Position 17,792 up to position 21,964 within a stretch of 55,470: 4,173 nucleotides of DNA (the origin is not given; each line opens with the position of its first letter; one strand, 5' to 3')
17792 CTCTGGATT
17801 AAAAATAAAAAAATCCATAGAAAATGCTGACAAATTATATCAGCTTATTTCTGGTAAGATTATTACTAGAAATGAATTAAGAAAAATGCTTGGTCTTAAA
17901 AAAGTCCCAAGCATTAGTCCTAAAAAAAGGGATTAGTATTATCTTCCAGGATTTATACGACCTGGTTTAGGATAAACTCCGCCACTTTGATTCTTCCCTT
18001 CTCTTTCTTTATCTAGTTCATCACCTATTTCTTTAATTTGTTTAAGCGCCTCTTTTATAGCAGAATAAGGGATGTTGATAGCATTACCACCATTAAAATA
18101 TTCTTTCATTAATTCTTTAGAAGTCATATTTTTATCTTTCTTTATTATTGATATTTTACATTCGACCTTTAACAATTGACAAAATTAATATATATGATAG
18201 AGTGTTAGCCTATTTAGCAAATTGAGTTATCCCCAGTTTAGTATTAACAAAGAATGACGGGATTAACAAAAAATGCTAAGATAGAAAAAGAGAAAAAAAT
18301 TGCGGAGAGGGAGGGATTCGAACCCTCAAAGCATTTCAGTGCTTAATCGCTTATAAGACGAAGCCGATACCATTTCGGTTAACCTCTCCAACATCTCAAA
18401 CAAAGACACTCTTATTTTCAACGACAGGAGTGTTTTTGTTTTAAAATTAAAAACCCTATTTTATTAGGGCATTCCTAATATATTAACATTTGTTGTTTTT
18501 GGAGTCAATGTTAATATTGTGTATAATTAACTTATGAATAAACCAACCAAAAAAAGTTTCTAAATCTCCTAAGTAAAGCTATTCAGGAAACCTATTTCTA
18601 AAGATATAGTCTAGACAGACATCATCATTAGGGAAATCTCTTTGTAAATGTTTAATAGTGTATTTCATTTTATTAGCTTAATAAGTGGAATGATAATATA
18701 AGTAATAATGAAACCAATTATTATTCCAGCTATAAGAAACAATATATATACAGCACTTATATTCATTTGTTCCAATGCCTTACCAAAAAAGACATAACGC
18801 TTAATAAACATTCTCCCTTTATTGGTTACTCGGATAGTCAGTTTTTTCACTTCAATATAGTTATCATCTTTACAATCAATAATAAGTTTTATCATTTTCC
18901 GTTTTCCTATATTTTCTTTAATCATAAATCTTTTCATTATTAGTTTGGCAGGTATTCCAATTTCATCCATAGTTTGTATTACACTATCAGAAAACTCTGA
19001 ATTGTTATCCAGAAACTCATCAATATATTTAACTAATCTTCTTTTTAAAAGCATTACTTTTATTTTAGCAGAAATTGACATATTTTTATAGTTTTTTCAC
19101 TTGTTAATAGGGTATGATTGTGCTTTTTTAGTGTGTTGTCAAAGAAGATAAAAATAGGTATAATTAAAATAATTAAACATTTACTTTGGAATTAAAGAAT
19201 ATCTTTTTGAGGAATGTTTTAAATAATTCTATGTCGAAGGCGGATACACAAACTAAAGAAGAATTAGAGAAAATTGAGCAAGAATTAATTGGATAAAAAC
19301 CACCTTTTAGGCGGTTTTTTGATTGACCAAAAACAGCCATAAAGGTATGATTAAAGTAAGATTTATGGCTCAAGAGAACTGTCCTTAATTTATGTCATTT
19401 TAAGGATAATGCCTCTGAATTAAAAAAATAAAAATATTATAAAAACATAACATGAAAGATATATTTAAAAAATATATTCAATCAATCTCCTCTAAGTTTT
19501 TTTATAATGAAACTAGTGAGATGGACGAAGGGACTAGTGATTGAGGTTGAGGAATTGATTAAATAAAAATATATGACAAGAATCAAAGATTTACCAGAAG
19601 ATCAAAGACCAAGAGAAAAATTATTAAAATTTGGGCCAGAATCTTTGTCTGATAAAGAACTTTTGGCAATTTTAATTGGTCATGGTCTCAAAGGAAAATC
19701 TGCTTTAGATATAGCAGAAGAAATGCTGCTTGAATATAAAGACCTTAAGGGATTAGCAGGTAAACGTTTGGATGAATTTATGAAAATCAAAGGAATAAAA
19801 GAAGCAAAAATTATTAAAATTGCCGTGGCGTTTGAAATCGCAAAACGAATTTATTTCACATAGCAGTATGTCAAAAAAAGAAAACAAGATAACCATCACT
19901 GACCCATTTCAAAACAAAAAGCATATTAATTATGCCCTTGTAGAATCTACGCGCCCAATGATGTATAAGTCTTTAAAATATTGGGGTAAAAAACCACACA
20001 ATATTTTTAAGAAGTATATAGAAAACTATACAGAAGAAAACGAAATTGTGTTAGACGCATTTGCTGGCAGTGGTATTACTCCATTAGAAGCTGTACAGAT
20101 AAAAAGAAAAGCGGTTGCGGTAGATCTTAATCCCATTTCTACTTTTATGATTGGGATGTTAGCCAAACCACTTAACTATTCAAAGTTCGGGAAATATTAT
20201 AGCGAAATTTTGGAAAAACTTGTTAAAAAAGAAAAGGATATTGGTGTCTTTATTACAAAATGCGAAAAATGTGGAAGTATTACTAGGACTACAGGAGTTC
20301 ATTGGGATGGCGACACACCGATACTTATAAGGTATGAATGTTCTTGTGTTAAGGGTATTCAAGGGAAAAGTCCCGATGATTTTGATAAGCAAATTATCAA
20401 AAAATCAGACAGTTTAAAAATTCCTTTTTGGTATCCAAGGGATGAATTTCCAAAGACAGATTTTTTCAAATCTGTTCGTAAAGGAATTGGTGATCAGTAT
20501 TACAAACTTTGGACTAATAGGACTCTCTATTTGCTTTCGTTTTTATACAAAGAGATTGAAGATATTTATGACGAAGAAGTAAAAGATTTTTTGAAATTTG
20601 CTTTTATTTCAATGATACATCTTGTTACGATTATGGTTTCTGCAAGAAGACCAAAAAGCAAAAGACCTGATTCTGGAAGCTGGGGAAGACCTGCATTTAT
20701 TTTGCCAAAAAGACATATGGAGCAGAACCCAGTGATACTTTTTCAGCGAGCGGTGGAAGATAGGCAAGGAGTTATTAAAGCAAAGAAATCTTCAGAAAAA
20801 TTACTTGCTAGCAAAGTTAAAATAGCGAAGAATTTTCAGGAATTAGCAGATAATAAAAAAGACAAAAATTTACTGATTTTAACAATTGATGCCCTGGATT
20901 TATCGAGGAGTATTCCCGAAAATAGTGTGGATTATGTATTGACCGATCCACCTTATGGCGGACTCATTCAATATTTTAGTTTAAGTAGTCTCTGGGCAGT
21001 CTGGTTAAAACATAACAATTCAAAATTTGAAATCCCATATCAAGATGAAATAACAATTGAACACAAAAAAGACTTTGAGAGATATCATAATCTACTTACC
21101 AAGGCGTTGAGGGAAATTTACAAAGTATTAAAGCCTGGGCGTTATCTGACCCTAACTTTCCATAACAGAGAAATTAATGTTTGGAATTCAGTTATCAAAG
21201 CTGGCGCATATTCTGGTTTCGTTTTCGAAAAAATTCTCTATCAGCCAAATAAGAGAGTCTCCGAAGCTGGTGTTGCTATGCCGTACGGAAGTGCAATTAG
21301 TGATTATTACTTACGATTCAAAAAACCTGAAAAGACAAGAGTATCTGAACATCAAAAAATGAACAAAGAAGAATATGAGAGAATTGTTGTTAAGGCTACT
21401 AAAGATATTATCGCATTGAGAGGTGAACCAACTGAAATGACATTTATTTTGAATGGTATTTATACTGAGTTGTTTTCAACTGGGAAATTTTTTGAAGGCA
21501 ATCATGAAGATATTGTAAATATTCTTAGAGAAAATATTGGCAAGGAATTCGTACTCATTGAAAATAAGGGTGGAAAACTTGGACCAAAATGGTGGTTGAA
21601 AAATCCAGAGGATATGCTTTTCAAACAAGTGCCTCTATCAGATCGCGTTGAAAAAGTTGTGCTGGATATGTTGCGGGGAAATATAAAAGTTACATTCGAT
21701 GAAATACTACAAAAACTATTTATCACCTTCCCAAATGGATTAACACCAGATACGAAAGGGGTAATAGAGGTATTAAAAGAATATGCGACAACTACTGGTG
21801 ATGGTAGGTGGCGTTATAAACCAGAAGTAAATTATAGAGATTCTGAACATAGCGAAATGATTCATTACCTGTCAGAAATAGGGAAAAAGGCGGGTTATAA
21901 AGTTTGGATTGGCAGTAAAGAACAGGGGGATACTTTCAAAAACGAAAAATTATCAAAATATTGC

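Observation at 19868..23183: Two-methyltransferase operon with a nuclease-like module fused to the large methyltransferase: candidate single-chain R-M system with unusual domain order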

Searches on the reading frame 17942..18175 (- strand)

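Call 88: search_protein_families(library=pfam, proteins=[window:17942-18175:-], max_evalue=0.01)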
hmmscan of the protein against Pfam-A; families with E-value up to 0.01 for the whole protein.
window:17942-18175:- (78 aa): 1 family
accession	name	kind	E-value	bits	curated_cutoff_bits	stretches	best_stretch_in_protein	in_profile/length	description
PF07817.19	GLE1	-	0.0051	16.6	24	1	6-62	6-61/250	GLE1-like protein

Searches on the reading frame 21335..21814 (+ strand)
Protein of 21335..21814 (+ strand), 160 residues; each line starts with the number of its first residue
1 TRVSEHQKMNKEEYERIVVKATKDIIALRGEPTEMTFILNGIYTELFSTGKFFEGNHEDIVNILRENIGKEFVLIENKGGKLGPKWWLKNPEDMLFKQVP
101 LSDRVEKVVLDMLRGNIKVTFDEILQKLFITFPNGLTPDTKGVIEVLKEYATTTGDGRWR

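Call 74: search_protein_families(library=padloc, proteins=[window:21335-21814:+], max_evalue=0.1)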
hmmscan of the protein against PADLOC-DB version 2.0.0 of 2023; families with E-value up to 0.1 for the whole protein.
window:21335-21814:+ (160 aa): 0 families
